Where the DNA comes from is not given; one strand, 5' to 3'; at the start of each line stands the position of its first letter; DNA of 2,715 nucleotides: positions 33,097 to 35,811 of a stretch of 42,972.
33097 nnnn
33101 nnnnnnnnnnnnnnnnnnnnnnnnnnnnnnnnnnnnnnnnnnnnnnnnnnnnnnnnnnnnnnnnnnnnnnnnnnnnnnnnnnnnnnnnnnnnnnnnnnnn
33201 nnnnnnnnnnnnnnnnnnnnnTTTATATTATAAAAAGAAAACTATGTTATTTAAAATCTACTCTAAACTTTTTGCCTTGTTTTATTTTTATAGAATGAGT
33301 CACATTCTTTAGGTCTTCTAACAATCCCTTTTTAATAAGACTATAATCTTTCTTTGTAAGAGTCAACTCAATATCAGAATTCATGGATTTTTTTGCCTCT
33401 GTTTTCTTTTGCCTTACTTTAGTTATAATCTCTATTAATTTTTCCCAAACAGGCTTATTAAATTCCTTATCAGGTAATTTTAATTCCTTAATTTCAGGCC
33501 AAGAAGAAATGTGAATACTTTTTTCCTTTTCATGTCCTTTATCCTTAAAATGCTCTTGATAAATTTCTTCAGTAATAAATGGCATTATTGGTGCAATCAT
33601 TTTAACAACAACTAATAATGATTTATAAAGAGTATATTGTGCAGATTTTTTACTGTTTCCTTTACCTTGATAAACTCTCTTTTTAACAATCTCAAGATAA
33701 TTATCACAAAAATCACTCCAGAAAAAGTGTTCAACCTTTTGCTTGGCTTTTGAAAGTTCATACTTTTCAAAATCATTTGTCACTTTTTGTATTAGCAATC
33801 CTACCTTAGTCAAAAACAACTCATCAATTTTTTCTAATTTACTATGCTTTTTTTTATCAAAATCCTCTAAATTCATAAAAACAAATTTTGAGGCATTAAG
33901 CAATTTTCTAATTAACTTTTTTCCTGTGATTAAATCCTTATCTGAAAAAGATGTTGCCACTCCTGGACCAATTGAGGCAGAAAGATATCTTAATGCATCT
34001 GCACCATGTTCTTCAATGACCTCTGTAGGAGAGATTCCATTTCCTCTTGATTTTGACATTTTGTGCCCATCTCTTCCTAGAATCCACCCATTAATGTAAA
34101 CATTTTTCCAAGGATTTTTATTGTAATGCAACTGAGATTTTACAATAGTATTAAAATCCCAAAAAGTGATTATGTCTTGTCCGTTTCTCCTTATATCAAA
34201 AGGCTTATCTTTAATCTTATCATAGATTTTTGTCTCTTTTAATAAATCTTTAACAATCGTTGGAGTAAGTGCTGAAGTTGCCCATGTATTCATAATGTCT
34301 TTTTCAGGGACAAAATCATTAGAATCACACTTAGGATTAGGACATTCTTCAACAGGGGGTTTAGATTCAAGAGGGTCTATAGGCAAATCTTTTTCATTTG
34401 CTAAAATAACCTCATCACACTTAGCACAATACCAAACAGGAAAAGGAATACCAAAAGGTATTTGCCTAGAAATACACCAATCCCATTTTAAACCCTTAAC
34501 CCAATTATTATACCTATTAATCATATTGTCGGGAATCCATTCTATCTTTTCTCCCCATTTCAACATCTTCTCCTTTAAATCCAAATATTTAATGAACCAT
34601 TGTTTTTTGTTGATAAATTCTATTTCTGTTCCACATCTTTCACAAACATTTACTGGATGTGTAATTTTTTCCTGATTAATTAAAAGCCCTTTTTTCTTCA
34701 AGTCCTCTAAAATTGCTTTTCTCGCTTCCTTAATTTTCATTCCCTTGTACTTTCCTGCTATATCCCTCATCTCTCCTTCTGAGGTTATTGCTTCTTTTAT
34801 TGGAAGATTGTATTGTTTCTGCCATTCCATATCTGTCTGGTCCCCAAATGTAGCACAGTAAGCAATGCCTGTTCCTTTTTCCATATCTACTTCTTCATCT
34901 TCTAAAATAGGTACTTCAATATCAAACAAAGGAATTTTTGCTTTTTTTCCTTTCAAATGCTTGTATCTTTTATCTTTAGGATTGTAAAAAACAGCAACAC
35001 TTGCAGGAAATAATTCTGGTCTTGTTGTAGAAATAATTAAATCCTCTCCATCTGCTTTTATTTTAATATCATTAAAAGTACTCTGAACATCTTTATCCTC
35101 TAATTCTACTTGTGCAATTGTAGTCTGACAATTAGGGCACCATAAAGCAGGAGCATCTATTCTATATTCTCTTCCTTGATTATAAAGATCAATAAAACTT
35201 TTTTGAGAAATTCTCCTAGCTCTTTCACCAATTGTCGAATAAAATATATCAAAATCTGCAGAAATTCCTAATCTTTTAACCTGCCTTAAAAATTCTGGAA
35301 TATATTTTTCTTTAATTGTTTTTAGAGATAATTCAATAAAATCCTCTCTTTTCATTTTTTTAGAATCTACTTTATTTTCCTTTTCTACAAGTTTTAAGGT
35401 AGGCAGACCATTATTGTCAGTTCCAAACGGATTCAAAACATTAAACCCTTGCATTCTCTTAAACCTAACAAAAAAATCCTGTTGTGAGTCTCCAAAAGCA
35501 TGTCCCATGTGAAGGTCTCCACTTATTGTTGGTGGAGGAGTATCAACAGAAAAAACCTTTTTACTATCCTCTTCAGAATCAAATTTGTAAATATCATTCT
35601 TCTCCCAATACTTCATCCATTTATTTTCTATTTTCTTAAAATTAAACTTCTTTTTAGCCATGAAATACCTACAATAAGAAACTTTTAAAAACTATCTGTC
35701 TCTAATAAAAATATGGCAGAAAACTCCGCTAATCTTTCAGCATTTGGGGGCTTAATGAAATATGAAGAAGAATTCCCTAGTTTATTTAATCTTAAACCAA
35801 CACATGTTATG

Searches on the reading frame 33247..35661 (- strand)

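Call 25: search_protein_families(library=pfam, proteins=[window:33247-35661:-], max_evalue=0.00001)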
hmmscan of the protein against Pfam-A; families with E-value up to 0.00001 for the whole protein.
window:33247-35661:- (804 aa): 4 families
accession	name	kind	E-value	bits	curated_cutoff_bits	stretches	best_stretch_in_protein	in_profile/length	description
PF00133.28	tRNA-synt_1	-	2.8e-86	290.3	22.7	1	14-561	1-402/414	tRNA synthetases class I (I, L, M and V)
PF08264.19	Anticodon_1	-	1.2e-37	129.5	25.1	1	613-765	1-145/148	Anticodon-binding domain of tRNA ligase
PF09334.17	tRNA-synt_1g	-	1.7e-25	90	20.1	3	39-184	3-132/391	tRNA synthetases class I (M)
PF01406.26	tRNA-synt_1e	-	4e-06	26.8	27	0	483-563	203-282/301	tRNA synthetases class I (C) catalytic domain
